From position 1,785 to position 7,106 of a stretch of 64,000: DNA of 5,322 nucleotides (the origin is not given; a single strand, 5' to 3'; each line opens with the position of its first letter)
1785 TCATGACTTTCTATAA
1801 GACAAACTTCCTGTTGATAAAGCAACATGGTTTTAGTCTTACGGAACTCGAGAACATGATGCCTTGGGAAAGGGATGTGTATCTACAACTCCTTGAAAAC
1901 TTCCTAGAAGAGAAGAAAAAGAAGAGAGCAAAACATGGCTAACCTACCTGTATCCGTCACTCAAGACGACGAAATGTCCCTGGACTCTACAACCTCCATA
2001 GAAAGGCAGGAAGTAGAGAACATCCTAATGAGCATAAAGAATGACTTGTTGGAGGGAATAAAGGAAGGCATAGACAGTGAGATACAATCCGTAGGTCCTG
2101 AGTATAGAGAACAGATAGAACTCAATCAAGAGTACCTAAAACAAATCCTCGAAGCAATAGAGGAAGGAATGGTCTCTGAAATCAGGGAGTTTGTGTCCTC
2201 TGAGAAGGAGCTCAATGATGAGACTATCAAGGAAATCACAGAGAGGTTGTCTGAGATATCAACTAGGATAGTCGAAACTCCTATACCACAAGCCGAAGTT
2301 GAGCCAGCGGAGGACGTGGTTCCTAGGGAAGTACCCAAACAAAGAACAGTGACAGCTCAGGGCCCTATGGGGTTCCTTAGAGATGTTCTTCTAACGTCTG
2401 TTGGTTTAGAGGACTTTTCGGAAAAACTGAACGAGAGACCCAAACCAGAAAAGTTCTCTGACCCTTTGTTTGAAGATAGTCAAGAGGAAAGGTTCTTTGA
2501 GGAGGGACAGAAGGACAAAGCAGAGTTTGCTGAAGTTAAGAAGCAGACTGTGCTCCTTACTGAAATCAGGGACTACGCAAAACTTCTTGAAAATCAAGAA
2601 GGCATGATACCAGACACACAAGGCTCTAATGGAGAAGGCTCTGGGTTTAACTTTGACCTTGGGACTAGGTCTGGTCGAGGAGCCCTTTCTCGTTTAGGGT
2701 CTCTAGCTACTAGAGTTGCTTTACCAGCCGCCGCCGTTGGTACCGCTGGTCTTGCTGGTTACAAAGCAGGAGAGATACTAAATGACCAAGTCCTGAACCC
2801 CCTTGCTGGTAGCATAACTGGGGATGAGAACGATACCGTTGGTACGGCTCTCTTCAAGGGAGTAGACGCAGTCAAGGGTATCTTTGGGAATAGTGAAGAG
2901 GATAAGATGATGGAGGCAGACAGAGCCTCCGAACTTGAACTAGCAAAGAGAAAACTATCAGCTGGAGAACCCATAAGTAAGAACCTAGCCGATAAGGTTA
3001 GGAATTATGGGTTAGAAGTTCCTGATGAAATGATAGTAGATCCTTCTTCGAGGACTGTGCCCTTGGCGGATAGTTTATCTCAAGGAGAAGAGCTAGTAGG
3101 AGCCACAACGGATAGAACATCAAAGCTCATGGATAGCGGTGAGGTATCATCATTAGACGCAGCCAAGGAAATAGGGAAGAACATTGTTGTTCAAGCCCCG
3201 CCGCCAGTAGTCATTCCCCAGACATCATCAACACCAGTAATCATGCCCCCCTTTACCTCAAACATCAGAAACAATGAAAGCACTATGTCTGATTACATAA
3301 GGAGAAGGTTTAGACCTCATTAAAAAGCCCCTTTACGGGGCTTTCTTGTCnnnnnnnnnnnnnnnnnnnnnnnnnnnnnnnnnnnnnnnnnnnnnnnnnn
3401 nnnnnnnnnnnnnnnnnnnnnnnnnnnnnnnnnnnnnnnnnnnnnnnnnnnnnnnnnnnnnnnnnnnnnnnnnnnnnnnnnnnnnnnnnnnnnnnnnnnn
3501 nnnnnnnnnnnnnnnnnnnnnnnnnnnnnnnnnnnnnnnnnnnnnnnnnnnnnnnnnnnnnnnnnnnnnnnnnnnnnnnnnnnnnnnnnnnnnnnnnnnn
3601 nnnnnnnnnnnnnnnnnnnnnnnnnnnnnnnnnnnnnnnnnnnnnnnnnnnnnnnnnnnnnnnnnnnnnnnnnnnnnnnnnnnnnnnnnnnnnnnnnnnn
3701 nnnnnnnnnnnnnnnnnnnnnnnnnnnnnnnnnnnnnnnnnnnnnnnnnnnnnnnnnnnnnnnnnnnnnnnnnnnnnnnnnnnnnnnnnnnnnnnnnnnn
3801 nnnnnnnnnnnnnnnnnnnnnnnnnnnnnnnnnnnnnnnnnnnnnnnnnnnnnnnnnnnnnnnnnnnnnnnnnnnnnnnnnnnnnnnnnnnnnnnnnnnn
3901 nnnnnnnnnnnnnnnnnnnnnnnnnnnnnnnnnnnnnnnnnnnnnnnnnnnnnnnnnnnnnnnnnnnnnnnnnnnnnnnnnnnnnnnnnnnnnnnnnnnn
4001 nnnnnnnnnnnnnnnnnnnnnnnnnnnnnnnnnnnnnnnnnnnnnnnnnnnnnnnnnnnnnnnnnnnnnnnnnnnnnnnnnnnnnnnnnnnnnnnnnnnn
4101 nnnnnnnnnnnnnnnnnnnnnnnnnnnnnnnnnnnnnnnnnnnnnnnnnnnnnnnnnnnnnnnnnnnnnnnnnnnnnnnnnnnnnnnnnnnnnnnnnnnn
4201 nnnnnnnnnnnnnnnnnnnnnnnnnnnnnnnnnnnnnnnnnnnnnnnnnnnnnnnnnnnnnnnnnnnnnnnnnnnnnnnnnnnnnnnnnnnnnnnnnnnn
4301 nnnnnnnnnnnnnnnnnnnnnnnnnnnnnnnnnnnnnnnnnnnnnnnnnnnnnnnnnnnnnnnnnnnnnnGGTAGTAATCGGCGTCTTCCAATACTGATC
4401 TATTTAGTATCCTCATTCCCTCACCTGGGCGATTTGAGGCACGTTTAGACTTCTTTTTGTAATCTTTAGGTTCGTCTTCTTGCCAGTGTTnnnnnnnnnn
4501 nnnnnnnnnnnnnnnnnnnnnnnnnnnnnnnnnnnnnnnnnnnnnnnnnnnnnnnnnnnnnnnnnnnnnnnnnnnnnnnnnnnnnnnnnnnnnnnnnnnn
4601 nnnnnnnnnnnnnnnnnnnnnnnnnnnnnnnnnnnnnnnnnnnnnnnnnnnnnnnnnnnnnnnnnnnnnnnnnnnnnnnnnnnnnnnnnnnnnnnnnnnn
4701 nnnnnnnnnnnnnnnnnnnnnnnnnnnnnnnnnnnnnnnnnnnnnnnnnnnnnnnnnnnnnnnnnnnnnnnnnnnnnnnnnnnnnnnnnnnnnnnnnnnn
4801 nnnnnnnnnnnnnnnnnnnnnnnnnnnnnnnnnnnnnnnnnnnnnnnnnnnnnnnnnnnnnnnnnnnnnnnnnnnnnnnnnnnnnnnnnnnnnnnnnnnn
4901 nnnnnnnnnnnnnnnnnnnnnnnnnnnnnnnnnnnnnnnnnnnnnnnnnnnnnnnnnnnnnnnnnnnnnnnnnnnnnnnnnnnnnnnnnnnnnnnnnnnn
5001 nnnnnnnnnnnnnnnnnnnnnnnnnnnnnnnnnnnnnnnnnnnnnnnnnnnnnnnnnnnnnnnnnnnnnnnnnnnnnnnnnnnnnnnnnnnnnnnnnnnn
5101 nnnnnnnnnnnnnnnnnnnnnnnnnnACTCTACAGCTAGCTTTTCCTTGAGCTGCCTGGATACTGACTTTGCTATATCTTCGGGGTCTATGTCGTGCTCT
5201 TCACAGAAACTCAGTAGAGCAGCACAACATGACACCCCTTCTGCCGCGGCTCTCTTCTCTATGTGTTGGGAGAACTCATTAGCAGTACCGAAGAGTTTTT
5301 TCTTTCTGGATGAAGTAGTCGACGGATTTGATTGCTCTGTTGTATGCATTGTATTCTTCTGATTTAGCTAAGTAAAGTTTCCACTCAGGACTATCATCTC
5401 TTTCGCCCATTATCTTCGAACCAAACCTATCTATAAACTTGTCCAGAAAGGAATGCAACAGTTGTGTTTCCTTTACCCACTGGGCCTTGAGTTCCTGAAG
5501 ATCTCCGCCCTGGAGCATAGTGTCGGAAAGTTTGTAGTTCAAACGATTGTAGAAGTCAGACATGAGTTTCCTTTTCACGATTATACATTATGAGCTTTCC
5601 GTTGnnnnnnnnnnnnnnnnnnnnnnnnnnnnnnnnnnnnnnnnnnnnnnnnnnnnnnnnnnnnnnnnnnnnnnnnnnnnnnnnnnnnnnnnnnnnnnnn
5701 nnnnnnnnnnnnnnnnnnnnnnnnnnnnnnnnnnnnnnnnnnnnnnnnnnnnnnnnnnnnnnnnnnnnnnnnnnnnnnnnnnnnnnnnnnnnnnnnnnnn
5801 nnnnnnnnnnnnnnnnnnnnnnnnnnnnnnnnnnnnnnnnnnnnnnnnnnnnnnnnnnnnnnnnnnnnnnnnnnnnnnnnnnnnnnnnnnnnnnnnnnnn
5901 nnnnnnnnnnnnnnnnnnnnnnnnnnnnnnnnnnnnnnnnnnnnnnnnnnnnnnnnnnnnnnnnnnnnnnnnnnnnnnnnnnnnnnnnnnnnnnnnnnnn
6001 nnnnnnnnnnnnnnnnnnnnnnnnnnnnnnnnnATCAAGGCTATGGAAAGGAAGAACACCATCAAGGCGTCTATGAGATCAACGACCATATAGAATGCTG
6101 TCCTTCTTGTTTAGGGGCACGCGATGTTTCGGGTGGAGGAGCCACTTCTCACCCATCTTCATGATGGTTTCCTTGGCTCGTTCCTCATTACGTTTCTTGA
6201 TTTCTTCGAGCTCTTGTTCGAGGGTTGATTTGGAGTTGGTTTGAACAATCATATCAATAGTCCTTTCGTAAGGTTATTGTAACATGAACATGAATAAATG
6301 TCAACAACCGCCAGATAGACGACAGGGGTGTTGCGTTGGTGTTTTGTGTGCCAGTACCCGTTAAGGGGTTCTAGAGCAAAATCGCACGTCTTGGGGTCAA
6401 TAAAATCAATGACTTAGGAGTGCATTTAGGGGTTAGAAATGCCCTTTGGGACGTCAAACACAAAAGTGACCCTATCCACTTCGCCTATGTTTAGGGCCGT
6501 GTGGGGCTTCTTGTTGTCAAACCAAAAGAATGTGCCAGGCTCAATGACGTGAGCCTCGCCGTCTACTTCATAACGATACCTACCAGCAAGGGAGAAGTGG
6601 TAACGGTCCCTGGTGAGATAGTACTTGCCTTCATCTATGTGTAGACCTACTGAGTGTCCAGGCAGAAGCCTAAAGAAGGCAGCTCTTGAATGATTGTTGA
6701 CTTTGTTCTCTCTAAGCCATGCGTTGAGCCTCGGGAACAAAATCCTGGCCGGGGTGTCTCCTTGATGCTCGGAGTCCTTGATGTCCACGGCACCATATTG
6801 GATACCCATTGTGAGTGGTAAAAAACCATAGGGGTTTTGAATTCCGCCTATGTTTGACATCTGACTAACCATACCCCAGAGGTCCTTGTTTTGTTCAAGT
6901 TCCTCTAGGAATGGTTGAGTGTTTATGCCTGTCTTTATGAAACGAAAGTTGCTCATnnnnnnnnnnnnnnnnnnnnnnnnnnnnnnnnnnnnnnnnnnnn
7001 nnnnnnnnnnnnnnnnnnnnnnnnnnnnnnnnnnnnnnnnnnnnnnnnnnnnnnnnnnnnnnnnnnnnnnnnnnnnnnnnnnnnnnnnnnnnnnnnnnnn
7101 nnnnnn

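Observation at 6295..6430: Three copies of a ~125-bp conserved non-coding element, each directly upstream of an early promoter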

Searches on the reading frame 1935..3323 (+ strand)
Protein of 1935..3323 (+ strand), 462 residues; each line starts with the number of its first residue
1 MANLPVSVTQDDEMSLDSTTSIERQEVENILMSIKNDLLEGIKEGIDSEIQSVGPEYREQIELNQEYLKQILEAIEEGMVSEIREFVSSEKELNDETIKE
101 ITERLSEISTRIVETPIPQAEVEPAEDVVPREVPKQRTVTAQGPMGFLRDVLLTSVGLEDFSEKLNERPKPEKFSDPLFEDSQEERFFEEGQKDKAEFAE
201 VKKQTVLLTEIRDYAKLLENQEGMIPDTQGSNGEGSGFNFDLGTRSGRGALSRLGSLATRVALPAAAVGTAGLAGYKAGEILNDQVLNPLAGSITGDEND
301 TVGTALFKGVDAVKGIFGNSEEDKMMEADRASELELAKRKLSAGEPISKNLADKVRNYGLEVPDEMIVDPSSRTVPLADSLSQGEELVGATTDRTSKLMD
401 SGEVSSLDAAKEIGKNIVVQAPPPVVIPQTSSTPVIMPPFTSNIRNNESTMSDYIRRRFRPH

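Call 36: find_encoding_contigs(protein=window:1935-3323:+, flank=10000, max_places=4)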
Protein window:1935-3323:+ (462 aa): 6 contigs read that carry it; 4 places shown.
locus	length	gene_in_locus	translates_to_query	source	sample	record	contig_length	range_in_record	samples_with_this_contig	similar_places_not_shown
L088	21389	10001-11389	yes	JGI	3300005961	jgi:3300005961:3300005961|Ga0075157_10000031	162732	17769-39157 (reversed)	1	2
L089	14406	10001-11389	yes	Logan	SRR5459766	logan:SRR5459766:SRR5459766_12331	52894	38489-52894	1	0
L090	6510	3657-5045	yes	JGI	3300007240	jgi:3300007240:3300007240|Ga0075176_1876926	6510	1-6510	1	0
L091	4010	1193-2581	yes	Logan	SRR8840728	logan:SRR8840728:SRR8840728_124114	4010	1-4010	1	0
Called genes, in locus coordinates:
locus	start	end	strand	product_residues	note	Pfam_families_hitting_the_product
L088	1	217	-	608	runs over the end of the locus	PF21379:Gp6-like_1st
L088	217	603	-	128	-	PF04965:GPW_gp25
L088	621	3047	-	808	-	PF06714:Gp5_OB, PF22178:Gp5_trimer_C (weak)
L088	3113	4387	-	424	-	-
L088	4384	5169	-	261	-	PF11246:Phage_gp53 (weak)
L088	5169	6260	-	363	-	-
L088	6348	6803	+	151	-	PF08722:Tn7_TnsA-like_N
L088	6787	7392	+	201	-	PF26869:Phage_T4_gp2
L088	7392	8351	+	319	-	PF23849:Phage_TTP_2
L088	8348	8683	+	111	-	-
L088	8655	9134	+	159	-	-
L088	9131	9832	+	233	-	PF12322:T4_baseplate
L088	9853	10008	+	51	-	PF28602:Gp51_C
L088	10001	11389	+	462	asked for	-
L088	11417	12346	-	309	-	PF08804:gp32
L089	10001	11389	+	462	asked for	-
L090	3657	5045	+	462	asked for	-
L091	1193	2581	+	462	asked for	-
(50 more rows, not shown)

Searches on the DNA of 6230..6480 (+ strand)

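Call 7: search_dna_similar(query=window:6240-6480:+, collection=phages, mode=distant, max_rows=40)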
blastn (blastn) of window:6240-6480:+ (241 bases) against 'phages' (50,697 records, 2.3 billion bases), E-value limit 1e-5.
No match.

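Call 31: search_rna_families(source=window, start=6230, end=6480, threshold=evalue, max_evalue=10, show_alignments=3)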
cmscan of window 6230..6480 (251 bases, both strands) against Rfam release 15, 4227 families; matches with E-value up to 10: 2.
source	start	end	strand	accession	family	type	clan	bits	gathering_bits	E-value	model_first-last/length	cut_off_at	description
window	6240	6307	+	RF01605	plasmodium_snoR30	Gene; snRNA; snoRNA; CD-box;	-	15.9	43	9.3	1-74/74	no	small nucleolar RNA snoR30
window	6442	6469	-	RF03755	mir-4005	Gene; miRNA;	-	12.6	80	9.2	14-41/54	no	mir-4005 microRNA precursor family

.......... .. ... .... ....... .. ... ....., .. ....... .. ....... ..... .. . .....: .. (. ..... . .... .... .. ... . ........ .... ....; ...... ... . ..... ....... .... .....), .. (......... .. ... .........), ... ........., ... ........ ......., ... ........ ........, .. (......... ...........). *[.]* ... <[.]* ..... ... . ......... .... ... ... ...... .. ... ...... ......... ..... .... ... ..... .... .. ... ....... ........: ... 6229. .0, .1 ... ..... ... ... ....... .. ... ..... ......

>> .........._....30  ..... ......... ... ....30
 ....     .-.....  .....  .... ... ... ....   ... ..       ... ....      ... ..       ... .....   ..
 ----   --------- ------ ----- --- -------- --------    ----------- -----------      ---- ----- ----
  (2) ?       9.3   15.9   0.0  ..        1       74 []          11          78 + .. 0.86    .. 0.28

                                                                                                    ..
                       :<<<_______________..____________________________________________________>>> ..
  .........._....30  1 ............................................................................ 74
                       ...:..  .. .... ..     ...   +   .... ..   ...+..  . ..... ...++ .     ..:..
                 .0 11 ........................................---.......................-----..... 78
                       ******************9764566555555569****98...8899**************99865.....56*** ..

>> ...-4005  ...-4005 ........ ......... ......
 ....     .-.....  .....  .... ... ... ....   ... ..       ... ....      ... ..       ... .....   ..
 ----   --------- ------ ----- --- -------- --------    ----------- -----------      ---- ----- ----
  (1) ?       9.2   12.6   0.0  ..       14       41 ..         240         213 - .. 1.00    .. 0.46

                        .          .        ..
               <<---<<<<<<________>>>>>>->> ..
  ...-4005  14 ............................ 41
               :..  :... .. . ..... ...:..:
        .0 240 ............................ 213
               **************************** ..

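Call 69: search_dna_similar(query=window:6387-6423:-, collection=phages, mode=distant, max_evalue=10, max_rows=40)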
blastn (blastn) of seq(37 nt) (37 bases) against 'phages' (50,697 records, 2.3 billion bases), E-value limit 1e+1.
Records with a match: 89; places in all: 89; records where one place covers at least 80% of the query: 2.
Best place of each record, by identity: >=99% 39; 95-99% 27; 90-95% 19; 80-90% 4.
By first word of the organism name: Ralstonia 11; Pasteurella 10; Proteus 10; Synechococcus 7; Vibrio 6; Klebsiella 5; Rhodobacter 4; Bacteriophage 3; Mannheimia 3; Psychrobacter 2; and 21 more.
By host as written in the record: Ralstonia solanacearum 7; - 7; Pasteurella multocida 7; Synechococcus sp. 5; Proteus mirabilis 5; Rhodobacter capsulatus YW1 4; Klebsiella pneumoniae 3; Psychrobacter sp. MV2 2; and 38 more.
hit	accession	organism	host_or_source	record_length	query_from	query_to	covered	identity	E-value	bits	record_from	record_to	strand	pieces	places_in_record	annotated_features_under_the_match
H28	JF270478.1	Psychrobacter phage Psymv2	Psychrobacter sp. MV2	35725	5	34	81%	83.3%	6e+0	33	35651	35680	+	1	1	none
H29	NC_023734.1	Psychrobacter phage Psymv2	Psychrobacter sp. MV2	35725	5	34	81%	83.3%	6e+0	33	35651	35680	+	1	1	none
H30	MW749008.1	Hafnia phage vB_HpaM_Meifeng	Hafnia paralvei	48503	5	33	78%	83.9%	6e+0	32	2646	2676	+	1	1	putative Rha family transcriptional regulator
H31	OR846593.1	Enterococcus phage Efs 1-1-1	Enterococcus faecalis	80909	10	36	73%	89.3%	2e+0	35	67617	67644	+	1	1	record has no annotation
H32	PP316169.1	Ralstonia phage RS-CA1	Ralstonia solanacearum and Ralstonia ...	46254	2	25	65%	91.7%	5e-1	36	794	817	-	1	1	none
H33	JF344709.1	Bdellovibrio phage phi1402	Bdellovibrio bacteriovorus H-I 109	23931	13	34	59%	100.0%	1e-2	41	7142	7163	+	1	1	hypothetical protein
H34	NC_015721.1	Bdellovibrio phage phi1402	Bdellovibrio bacteriovorus H-I 109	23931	13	34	59%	100.0%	1e-2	41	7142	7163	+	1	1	hypothetical protein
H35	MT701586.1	Burkholderia phage Mica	Burkholderia cenocepacia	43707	4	26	62%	95.7%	1e-1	38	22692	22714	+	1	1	hypothetical protein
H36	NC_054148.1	Burkholderia phage Mica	Burkholderia cenocepacia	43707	4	26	62%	95.7%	1e-1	38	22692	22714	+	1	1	hypothetical protein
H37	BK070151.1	Bacteriophage sp.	Helicobacter sp. 13S00477-4 genome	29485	6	27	59%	95.5%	5e-1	37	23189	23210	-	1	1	hypothetical protein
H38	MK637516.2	Agrobacterium phage Milano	Agrobacterium tumefaciens C58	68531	6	27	59%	95.5%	5e-1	37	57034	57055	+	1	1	none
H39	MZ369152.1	Vibrio phage BUCT006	Vibrio alginolyticus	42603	1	23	62%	91.3%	2e+0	34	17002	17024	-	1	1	hypothetical protein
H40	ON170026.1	Ralstonia phage YO006_4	Ralstonia solanacearum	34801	6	27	59%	91.7%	6e+0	33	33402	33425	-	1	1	record has no annotation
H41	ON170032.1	Ralstonia phage YO009_3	Ralstonia solanacearum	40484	6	27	59%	91.7%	6e+0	33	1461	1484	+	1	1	record has no annotation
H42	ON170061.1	Ralstonia phage YO023_2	Ralstonia solanacearum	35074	6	27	59%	91.7%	6e+0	33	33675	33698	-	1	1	record has no annotation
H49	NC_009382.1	Ralstonia phage RSA1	Ralstonia solanacearum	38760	6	27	59%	91.7%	6e+0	33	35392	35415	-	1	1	hypothetical protein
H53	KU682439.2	Stenotrophomonas phage vB_SmaS-DLP_6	Stenotrophomonas maltophilia D1571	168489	5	26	59%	90.9%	6e+0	32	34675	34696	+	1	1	none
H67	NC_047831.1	Pasteurella phage vB_PmuP_PHB02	Pasteurella multocida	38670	7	27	57%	95.2%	2e+0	35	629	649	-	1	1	none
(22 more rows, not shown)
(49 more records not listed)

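Call 70: get_annotated_region(hit=H53, flank=700)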
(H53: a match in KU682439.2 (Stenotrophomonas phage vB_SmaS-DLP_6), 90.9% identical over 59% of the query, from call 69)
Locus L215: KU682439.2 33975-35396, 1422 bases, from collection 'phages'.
description: Stenotrophomonas phage vB_SmaS-DLP_6, complete genome.
organism: Stenotrophomonas phage vB_SmaS-DLP_6 (NCBI taxid 1651816)
taxonomy: Viruses; Duplodnaviria; Heunggongvirae; Uroviricota; Caudoviricetes
host: Stenotrophomonas maltophilia D1571; source: soil; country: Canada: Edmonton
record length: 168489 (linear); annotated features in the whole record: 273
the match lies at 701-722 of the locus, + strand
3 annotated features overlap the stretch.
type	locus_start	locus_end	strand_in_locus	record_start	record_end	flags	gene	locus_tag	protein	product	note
CDS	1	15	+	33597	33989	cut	-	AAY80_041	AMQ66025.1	RegA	-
CDS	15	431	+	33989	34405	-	-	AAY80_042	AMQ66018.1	triphosphate pyrophosphohydrolase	-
CDS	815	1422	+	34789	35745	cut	-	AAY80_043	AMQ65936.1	hypothetical protein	-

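Call 71: get_annotated_region(hit=H49, flank=1500)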
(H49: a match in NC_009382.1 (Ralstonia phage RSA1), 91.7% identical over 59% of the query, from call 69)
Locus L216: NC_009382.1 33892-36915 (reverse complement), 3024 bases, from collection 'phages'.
description: Ralstonia phage phiRSA1, complete genome.
organism: Ralstonia phage RSA1 (NCBI taxid 2993856)
taxonomy: Viruses; Duplodnaviria; Heunggongvirae; Uroviricota; Caudoviricetes; Peduoviridae; Aresaunavirus; Aresaunavirus RSA1
host: Ralstonia solanacearum; source: -; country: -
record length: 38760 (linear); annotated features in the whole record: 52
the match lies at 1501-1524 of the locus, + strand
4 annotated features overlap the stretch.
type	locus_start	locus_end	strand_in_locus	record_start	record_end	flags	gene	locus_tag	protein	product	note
regulatory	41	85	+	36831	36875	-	-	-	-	other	attP site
CDS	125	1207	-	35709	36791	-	-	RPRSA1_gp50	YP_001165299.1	site-specific integrase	ORF50; Phage integrase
CDS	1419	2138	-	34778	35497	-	-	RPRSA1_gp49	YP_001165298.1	hypothetical protein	ORF49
CDS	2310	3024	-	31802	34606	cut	-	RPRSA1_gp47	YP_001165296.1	DNA primase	ORF47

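Call 73: get_annotated_region(hit=H67, flank=600)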
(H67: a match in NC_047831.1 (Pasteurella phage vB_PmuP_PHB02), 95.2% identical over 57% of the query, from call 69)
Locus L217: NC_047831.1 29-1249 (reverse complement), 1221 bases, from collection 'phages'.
description: Pasteurella phage PHB02, complete genome.
organism: Pasteurella phage vB_PmuP_PHB02 (NCBI taxid 2005054)
taxonomy: Viruses; Duplodnaviria; Heunggongvirae; Uroviricota; Caudoviricetes; Autographiviridae; Wuhanvirus; Wuhanvirus PHB02
host: Pasteurella multocida; source: wastewater wine farm; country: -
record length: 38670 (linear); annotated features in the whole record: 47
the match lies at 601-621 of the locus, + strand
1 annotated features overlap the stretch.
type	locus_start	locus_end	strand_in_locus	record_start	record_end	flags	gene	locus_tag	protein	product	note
CDS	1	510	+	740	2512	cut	-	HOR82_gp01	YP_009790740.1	terminase large subunit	gp19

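Call 74: get_annotated_region(hit=H38, flank=500)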
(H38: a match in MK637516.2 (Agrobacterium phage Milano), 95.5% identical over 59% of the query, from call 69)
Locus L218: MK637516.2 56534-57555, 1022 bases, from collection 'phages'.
description: Agrobacterium phage Milano, complete genome.
organism: Agrobacterium phage Milano (NCBI taxid 2557550)
taxonomy: Viruses; Duplodnaviria; Heunggongvirae; Uroviricota; Caudoviricetes; Schmittlotzvirus
host: Agrobacterium tumefaciens C58; source: rice stem extract; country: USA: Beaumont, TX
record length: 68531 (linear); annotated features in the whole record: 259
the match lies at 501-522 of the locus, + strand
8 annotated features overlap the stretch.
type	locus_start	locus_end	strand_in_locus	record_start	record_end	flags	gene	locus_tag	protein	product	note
regulatory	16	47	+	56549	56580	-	-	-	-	terminator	-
regulatory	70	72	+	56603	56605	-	-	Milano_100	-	ribosome_binding_site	Milano_100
CDS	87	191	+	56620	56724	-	-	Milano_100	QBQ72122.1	hypothetical protein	-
regulatory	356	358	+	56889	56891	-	-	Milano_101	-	ribosome_binding_site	Milano_101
CDS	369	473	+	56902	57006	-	-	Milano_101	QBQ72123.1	hypothetical protein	-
regulatory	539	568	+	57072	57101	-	-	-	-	terminator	-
regulatory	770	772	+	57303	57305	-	-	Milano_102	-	ribosome_binding_site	Milano_102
CDS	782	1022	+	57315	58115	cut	-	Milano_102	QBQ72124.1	hypothetical protein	-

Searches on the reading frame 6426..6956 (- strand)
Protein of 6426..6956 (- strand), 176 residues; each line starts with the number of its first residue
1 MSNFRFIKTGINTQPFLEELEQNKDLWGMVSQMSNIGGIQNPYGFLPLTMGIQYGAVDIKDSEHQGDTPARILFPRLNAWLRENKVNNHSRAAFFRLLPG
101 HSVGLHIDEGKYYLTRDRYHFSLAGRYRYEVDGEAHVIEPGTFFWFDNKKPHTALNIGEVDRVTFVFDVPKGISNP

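Call 92: search_protein_families(library=pfam, proteins=[window:6426-6956:-], max_evalue=0.01)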
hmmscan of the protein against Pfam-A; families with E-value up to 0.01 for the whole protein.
window:6426-6956:- (176 aa): 2 families
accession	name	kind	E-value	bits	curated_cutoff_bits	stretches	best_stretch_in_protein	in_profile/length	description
PF05118.21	Asp_Arg_Hydrox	-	5.3e-10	39.8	22.6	1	67-169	49-154/157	Aspartyl/Asparaginyl beta-hydroxylase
PF07883.17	Cupin_2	-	9.6e-08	32.1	27.2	1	96-162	4-63/70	Cupin domain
